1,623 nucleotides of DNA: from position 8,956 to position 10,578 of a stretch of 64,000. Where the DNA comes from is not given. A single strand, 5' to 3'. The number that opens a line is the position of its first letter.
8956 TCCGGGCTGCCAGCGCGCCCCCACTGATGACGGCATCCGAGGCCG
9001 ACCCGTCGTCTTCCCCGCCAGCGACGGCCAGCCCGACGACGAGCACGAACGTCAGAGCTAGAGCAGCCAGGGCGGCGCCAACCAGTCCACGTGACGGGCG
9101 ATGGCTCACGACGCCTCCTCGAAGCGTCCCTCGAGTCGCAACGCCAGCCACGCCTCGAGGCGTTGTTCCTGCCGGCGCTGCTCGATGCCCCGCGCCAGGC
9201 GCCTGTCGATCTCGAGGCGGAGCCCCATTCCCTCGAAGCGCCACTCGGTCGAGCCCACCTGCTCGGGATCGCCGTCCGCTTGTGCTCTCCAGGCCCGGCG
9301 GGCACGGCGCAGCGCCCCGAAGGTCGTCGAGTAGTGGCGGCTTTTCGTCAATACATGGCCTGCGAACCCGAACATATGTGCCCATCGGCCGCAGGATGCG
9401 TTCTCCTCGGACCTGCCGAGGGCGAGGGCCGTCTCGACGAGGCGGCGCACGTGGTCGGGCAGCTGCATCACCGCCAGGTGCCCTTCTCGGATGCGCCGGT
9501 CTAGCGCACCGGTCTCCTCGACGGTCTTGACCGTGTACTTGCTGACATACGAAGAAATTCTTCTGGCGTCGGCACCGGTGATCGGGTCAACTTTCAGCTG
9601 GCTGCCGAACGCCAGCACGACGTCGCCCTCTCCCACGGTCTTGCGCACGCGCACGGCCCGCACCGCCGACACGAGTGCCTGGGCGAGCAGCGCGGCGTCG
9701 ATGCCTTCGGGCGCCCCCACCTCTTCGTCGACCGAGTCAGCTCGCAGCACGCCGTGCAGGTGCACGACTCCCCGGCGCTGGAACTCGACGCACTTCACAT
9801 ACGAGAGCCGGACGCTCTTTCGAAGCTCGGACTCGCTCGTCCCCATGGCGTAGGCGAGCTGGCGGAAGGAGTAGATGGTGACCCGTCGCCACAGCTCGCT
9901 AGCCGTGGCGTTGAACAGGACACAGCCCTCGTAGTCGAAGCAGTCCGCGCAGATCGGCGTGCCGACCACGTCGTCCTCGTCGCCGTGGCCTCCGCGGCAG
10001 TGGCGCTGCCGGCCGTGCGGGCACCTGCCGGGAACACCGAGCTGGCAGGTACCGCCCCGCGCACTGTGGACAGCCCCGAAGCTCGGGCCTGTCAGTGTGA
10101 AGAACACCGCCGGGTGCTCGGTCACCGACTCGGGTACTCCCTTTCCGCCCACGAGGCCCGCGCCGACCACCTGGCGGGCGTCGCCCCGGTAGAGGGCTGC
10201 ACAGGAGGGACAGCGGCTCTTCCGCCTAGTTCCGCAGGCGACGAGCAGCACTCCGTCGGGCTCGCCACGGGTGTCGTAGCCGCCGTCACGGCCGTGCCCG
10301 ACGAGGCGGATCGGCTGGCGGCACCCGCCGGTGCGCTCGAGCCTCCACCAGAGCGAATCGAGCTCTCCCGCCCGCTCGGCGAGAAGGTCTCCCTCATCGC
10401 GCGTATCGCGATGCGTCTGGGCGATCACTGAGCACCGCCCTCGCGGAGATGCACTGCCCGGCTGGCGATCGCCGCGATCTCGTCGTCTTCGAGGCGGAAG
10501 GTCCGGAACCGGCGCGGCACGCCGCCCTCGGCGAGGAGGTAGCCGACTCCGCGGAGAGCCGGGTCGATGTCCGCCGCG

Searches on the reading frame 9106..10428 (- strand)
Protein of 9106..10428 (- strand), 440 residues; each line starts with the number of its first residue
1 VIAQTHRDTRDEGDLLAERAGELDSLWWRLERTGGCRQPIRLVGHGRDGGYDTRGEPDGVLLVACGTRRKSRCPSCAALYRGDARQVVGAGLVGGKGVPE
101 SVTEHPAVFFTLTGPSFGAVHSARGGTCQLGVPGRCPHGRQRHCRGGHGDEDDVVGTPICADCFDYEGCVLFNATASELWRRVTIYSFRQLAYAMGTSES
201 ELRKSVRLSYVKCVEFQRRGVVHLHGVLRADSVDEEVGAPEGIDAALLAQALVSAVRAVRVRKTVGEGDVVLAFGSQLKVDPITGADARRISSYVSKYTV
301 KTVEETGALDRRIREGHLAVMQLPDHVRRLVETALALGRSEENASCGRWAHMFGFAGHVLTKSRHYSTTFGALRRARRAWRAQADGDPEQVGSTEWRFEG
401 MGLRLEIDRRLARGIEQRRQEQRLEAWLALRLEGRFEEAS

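Call 58: find_homologous_proteins(query=window:9106-10428:-, max_evalue=1e-20)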
Query window:9106-10428:- (440 aa): 2104 proteins with E <= 1e-20 among 8000 candidates; the best 120 are listed.
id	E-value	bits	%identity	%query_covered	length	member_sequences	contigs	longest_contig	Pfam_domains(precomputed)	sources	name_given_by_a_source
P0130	1.8e-295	998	100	100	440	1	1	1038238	PF20199.5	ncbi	-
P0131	3.0e-229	779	78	100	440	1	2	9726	PF20199.5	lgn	-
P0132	3.5e-228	776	79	97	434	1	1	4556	PF20199.5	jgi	jgi:hypothetical protein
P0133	1.1e-205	702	73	97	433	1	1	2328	PF20199.5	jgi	jgi:hypothetical protein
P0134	7.8e-184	630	77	79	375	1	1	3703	PF20199.5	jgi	jgi:hypothetical protein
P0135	1.1e-173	596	65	95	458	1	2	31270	PF20199.5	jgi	jgi:hypothetical protein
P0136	3.0e-171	588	64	95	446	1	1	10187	PF20199.5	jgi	jgi:hypothetical protein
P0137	9.0e-154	531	59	94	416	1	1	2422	PF20199.5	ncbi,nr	ncbi:MAG TPA: replication initiator [Acidimicrobiales bacterium]|nr:replication initiator [Acidimicr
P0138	5.6e-151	522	56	95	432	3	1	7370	PF20199.5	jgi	jgi:hypothetical protein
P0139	5.9e-149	515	58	92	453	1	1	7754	PF20199.5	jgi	jgi:hypothetical protein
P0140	1.6e-145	504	54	95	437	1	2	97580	PF20199.5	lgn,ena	-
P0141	2.5e-136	473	53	93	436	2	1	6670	PF20199.5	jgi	jgi:hypothetical protein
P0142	4.0e-136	473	52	95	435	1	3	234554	PF20199.5,PF23343.3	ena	-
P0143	7.8e-134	465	52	96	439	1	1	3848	PF20199.5,PF23343.3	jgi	jgi:hypothetical protein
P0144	8.8e-134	465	53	95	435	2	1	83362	PF20199.5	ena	-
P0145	1.9e-133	464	54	93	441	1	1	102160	PF20199.5,PF23343.3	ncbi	ncbi:MAG: replication initiator [Acidimicrobiales bacterium]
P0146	4.0e-133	463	53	93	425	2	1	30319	PF20199.5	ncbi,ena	-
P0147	9.8e-133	461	55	90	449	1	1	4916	PF20199.5,PF23343.3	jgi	jgi:hypothetical protein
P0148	4.0e-132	459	55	90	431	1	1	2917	PF20199.5,PF23343.3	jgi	jgi:hypothetical protein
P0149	1.9e-131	457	52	96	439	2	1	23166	PF20199.5,PF23343.3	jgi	jgi:hypothetical protein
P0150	3.3e-130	453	51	97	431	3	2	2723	PF20199.5,PF23343.3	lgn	-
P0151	7.1e-130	452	53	94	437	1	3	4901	PF20199.5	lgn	-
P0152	3.5e-129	450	51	96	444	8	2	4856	PF20199.5,PF23343.3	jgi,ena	jgi:hypothetical protein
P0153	1.8e-128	447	50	95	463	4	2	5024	PF20199.5,PF23343.3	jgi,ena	-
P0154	1.2e-127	445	50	95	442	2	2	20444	PF20199.5,PF23343.3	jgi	jgi:hypothetical protein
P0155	5.6e-127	442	53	90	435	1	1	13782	PF20199.5,PF23343.3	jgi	jgi:hypothetical protein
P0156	5.7e-127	442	51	97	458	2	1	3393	PF20199.5,PF23343.3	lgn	-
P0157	2.2e-126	441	51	95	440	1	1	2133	PF20199.5,PF23343.3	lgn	-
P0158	6.9e-126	439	52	95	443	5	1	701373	PF20199.5,PF23343.3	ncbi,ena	-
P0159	4.3e-125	436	51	93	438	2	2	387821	PF20199.5,PF23343.3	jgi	-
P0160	4.7e-125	436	50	95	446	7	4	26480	PF20199.5,PF23343.3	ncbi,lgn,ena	-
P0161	1.5e-124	434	51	95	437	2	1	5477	PF20199.5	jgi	jgi:hypothetical protein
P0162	4.7e-122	426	67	66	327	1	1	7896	PF20199.5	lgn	-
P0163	2.6e-119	417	62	69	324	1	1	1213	PF20199.5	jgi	jgi:hypothetical protein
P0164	1.1e-108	382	49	93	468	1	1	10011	PF20199.5,PF23343.3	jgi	jgi:hypothetical protein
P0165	4.7e-108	380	49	93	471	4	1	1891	PF20199.5,PF23343.3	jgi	jgi:hypothetical protein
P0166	1.0e-107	379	50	90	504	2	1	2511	PF20199.5,PF23343.3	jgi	jgi:hypothetical protein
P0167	3.3e-106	374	48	93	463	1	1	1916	PF20199.5,PF23343.3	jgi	-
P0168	2.6e-105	371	50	89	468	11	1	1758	PF20199.5,PF23343.3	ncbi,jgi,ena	jgi:hypothetical protein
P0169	3.4e-105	371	49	92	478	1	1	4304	PF20199.5,PF23343.3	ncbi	-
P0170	2.3e-104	368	49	89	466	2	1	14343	PF20199.5,PF23343.3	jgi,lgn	jgi:hypothetical protein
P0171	2.3e-103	365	61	52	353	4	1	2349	PF20199.5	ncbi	-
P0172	4.6e-103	364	50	87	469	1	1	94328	PF20199.5,PF23343.3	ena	-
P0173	6.2e-103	363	50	87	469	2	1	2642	PF20199.5,PF23343.3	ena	-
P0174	6.9e-103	363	45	95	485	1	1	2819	PF20199.5,PF23343.3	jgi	jgi:hypothetical protein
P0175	2.3e-102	361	48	93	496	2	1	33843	PF20199.5,PF23343.3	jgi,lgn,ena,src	-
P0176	5.5e-102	360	50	87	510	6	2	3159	PF20199.5,PF23343.3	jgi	-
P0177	8.7e-102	359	47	94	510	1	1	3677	PF20199.5,PF23343.3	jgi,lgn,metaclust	metaclust:\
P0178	9.9e-102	359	50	87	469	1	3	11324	PF20199.5,PF23343.3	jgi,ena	-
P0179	1.2e-101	359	47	93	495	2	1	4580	PF20199.5,PF23343.3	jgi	jgi:hypothetical protein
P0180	1.4e-101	359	51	87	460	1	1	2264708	PF20199.5,PF23343.3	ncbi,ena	-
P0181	1.6e-101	359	50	88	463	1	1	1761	PF20199.5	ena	-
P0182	4.6e-101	357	49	93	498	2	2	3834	PF20199.5,PF23343.3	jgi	-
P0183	7.6e-101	356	47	90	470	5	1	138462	PF20199.5,PF23343.3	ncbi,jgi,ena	jgi:hypothetical protein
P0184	2.0e-100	355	48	85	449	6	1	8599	PF20199.5,PF23343.3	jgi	jgi:hypothetical protein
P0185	7.4e-100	353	46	93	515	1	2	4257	PF20199.5,PF23343.3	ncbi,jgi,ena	jgi:hypothetical protein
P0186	1.1e-99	352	48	90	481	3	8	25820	PF20199.5,PF23343.3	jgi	jgi:hypothetical protein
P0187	1.5e-99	352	48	90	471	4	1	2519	PF20199.5,PF23343.3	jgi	-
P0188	1.6e-99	352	49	85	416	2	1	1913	PF20199.5,PF23343.3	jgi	jgi:hypothetical protein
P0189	2.1e-99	352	55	70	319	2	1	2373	PF20199.5,PF23343.3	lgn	-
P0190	2.2e-99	352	48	91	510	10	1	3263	PF20199.5,PF23343.3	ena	-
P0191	2.7e-99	351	49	87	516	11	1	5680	PF20199.5,PF23343.3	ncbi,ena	-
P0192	2.7e-99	351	48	90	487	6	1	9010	PF20199.5,PF23343.3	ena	-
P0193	3.6e-99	351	46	90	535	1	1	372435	PF20199.5,PF23343.3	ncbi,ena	-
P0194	5.5e-99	350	48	90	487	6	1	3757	PF20199.5,PF23343.3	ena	-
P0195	6.1e-99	350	48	92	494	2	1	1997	PF20199.5,PF23343.3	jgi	-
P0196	7.6e-99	350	49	90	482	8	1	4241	PF20199.5,PF23343.3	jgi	-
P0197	9.0e-99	349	48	89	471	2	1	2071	PF20199.5,PF23343.3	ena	-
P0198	2.6e-98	348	48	91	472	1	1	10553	PF20199.5,PF23343.3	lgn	-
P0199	3.4e-98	348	48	88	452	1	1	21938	PF20199.5,PF23343.3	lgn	-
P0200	5.6e-98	347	49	87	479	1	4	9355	PF20199.5,PF23343.3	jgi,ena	-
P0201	6.2e-98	347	48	89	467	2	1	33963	PF20199.5,PF23343.3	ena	-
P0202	1.1e-97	346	48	87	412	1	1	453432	PF20199.5,PF23343.3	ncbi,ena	-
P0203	1.6e-97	345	49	90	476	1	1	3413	PF20199.5,PF23343.3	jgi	jgi:hypothetical protein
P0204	2.2e-97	345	47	89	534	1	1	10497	PF20199.5,PF23343.3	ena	-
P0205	5.4e-97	344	48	90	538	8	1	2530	PF20199.5,PF23343.3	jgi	jgi:hypothetical protein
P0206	8.2e-97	343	46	91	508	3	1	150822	PF20199.5,PF23343.3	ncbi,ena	-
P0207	3.3e-96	341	49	87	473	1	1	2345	PF20199.5,PF23343.3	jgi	jgi:hypothetical protein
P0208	5.5e-96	340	46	89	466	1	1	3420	PF20199.5,PF23343.3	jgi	jgi:hypothetical protein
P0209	5.6e-96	340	52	77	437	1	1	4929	PF20199.5,PF23343.3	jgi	-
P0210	7.2e-96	340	45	94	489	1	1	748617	PF20199.5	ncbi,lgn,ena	-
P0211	1.1e-95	339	48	90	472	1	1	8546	PF20199.5,PF23343.3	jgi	jgi:hypothetical protein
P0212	1.3e-95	339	47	87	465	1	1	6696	PF20199.5,PF23343.3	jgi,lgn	-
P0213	1.5e-95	339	48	87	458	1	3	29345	PF20199.5,PF23343.3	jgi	jgi:hypothetical protein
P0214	1.8e-95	339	48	86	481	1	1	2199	PF20199.5,PF23343.3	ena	-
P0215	2.2e-95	338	49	87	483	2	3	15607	PF20199.5,PF23343.3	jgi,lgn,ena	-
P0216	2.7e-95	338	46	95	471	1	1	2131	PF20199.5,PF23343.3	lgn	-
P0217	2.7e-95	338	46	91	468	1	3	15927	PF20199.5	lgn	-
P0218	2.9e-95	338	46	93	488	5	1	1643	PF20199.5,PF23343.3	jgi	-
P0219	2.9e-95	338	55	67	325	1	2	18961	PF20199.5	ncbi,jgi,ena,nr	ncbi:MAG TPA: replication initiator [Acidimicrobiales bacterium]|nr:replication initiator [Acidimicr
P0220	3.8e-95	338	45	93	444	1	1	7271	PF20199.5,PF23343.3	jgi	jgi:hypothetical protein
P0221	3.9e-95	337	46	90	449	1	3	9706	PF20199.5,PF23343.3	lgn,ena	-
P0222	5.8e-95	337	45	93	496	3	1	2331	PF20199.5,PF23343.3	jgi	jgi:hypothetical protein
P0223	6.8e-95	337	46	91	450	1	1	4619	PF20199.5,PF23343.3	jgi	jgi:hypothetical protein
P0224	9.5e-95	336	44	93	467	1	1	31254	PF20199.5,PF23343.3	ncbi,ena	-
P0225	1.0e-94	336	48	80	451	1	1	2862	PF20199.5,PF23343.3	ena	-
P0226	1.0e-94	336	48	90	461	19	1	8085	PF20199.5,PF23343.3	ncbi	-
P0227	1.3e-94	336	44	93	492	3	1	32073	PF20199.5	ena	-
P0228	2.0e-94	335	48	88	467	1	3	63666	PF20199.5,PF23343.3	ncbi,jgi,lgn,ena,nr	ncbi:MAG TPA: replication initiator [Acidimicrobiales bacterium]|nr:replication initiator [Acidimicr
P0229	2.1e-94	335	46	88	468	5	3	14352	PF20199.5,PF23343.3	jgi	jgi:hypothetical protein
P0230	2.3e-94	335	45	93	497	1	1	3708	PF20199.5,PF23343.3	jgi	jgi:hypothetical protein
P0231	2.3e-94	335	51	79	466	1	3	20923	PF20199.5,PF23343.3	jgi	-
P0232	4.1e-94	334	46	93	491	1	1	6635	PF20199.5,PF23343.3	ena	-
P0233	5.0e-94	334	45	90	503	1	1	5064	PF20199.5,PF23343.3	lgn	-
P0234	6.8e-94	333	45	92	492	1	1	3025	PF20199.5,PF23343.3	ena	-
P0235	8.9e-94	333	48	93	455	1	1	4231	PF20199.5,PF23343.3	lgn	-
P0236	1.0e-93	333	50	82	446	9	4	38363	PF20199.5,PF23343.3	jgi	-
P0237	1.6e-93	332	45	88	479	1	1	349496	PF20199.5,PF23343.3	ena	-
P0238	1.7e-93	332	46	90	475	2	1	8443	PF20199.5,PF23343.3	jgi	-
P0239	2.0e-93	332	46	90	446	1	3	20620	PF20199.5,PF23343.3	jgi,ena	-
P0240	2.2e-93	332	46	89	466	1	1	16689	PF20199.5,PF23343.3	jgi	jgi:hypothetical protein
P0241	2.5e-93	332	44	90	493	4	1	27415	PF20199.5,PF23343.3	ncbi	ncbi:MAG: replication initiator [Acidimicrobiales bacterium]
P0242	2.7e-93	331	47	87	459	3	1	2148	PF20199.5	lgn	-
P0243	4.2e-93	331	47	87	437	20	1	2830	PF20199.5,PF23343.3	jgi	jgi:hypothetical protein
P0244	4.7e-93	331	46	86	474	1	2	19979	PF20199.5,PF23343.3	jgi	jgi:hypothetical protein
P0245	7.4e-93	330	46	89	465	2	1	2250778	PF20199.5,PF23343.3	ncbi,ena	-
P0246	1.0e-92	330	47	80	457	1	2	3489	PF20199.5,PF23343.3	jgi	-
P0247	1.2e-92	329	45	93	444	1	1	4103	PF20199.5,PF23343.3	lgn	-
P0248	1.3e-92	329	46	87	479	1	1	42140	PF20199.5,PF23343.3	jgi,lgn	jgi:hypothetical protein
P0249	1.3e-92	329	45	93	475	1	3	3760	PF20199.5,PF23343.3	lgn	-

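Call 59: find_encoding_contigs(protein=P0135, flank=10000, max_places=2)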
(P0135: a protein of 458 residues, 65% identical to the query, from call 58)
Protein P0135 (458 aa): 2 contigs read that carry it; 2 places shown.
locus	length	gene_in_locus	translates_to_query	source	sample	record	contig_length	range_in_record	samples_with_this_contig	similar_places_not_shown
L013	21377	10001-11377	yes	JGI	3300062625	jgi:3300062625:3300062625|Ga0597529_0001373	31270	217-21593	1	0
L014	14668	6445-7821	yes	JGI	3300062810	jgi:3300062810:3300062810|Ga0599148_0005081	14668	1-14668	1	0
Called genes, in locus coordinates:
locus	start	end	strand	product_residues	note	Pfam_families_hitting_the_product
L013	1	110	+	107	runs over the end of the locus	?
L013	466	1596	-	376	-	-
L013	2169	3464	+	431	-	PF13173:AAA_14, PF13635:DUF4143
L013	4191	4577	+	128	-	PF08281:Sigma70_r4_2, PF04545:Sigma70_r4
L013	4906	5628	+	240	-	-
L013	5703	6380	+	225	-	PF04255:DUF433 (weak)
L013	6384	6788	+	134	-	PF18478:PIN_10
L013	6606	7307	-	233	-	-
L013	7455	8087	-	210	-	-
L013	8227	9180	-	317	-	-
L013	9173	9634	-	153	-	PF08281:Sigma70_r4_2, PF04545:Sigma70_r4, PF13384:HTH_23 (weak)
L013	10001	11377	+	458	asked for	PF20199:RepSA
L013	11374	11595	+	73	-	PF13384:HTH_23 (faint), PF12728:HTH_17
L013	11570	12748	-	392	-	PF00589:Phage_integrase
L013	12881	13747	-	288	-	PF01569:PAP2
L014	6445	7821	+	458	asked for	PF20199:RepSA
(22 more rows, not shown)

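Call 60: find_encoding_contigs(protein=P0131, flank=10000, max_places=2)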
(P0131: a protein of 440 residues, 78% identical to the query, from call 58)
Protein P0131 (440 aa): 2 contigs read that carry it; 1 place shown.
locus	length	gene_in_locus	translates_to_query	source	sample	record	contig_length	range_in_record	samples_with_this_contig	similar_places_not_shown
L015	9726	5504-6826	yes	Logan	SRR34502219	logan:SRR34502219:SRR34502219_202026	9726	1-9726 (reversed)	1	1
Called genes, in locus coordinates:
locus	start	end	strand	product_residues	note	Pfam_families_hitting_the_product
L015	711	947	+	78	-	-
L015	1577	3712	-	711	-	-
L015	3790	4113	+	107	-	-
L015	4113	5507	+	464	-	PF01580:FtsK_SpoIIIE, PF13191:AAA_16 (weak)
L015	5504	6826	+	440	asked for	PF20199:RepSA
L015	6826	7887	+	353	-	PF00877:NLPC_P60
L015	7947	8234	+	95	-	PF19607:DUF6112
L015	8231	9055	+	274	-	-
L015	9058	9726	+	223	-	?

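Call 65: search_protein_families(library=pfam, proteins=[L015:4113-5507:+, L015:1577-3712:-, L015:8231-9055:+, L015:3790-4113:+, L015:6826-7887:+], max_evalue=0.01)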
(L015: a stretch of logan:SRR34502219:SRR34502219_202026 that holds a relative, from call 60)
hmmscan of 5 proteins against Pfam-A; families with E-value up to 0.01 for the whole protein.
L015:4113-5507:+ (464 aa): 5 families
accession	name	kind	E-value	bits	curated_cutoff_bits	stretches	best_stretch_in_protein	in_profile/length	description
PF01580.24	FtsK_SpoIIIE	-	6.5e-13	49.1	24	1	223-311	37-124/221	FtsK/SpoIIIE family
PF13191.12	AAA_16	-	6.3e-06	27.2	32.6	1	233-365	25-165/167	AAA ATPase domain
PF00004.35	AAA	-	0.00032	21.6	21.2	1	236-389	2-126/131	ATPase family associated with various cellular activities (AAA)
PF13481.12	AAA_25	-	0.00043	20.4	27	0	233-368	34-186/195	AAA domain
PF21597.2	TetR_C_43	-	0.0018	18.9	27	0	274-316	17-58/105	Transcriptional regulator SbtR-like, C-terminal domain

L015:1577-3712:- (711 aa): 1 family
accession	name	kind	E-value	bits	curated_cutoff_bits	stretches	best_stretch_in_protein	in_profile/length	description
PF03704.23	BTAD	-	4.6e-05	24.3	22.1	1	580-677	7-109/146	Bacterial transcriptional activator domain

L015:8231-9055:+ (274 aa): 0 families

L015:3790-4113:+ (107 aa): 0 families

L015:6826-7887:+ (353 aa): 2 families
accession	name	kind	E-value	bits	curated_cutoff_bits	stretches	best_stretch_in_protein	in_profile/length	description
PF00877.26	NLPC_P60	-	2.4e-17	63.3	23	1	240-334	1-90/105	NlpC/P60 family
PF05382.19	Amidase_5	-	0.0092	16.4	21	0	248-335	24-118/142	Bacteriophage peptidoglycan hydrolase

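Call 68: find_encoding_contigs(protein=P0130, flank=10000, max_places=5)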
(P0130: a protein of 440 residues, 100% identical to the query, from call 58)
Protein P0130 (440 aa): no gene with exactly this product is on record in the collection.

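Call 69: search_dna_similar(query=window:9106-10428:-, collection=plasmids, mode=protein, max_rows=12)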
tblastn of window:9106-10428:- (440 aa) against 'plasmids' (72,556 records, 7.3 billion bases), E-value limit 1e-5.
Records with a match: 24; places in all: 31; records where one place covers at least 80% of the query: 10.
Best place of each record, by identity: <60% 24.
By first word of the organism name: Streptomyces 19; Nonomuraea 1; Kutzneria 1; Mycolicibacterium 1; Mycobacterium 1; Gordonia 1.
By predicted mobility (MOB-suite, as given by PLSDB): non-mobilizable 19; mobilizable 4; conjugative 1.
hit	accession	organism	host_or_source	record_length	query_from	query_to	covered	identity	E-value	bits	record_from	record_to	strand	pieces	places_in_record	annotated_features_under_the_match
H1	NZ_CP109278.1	Streptomyces sp. NBC_01635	-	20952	16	406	89%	39.8%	2e-56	208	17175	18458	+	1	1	replication initiator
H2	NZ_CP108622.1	Streptomyces xanthophaeus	-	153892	22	413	89%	38.7%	7e-54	201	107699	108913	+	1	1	replication initiator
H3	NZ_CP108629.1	Streptomyces xanthophaeus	-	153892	22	413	89%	38.7%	7e-54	201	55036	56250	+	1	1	replication initiator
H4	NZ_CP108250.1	Streptomyces sp. NBC_00069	-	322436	22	413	89%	38.5%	8e-54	201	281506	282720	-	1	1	replication initiator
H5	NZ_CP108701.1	Streptomyces sp. NBC_01006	-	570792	22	413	89%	38.5%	8e-54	201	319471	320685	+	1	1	replication initiator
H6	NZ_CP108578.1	Streptomyces goshikiensis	-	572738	22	421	91%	37.5%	7e-33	204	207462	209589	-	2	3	replication initiator | IS5/IS1182 family transposase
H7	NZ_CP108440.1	Streptomyces sp. NBC_01278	-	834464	22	403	87%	38.0%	5e-52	195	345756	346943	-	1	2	replication initiator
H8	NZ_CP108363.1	Streptomyces sp. NBC_01343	-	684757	29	409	87%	37.3%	7e-50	189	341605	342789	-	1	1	replication initiator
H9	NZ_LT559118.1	Nonomuraea gerenzanensis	-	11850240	29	371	78%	40.9%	5e-56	207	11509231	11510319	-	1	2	none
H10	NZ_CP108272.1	Streptomyces sp. NBC_00045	-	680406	22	409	88%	36.0%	7e-49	186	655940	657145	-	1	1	replication initiator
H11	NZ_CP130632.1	Kutzneria buriramensis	-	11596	29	402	85%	37.1%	9e-46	177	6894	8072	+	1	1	replication initiator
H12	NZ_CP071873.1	Streptomyces formicae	Camponotus japonicus,Whole organism,head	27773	21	371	80%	39.4%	3e-59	216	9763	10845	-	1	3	replication initiator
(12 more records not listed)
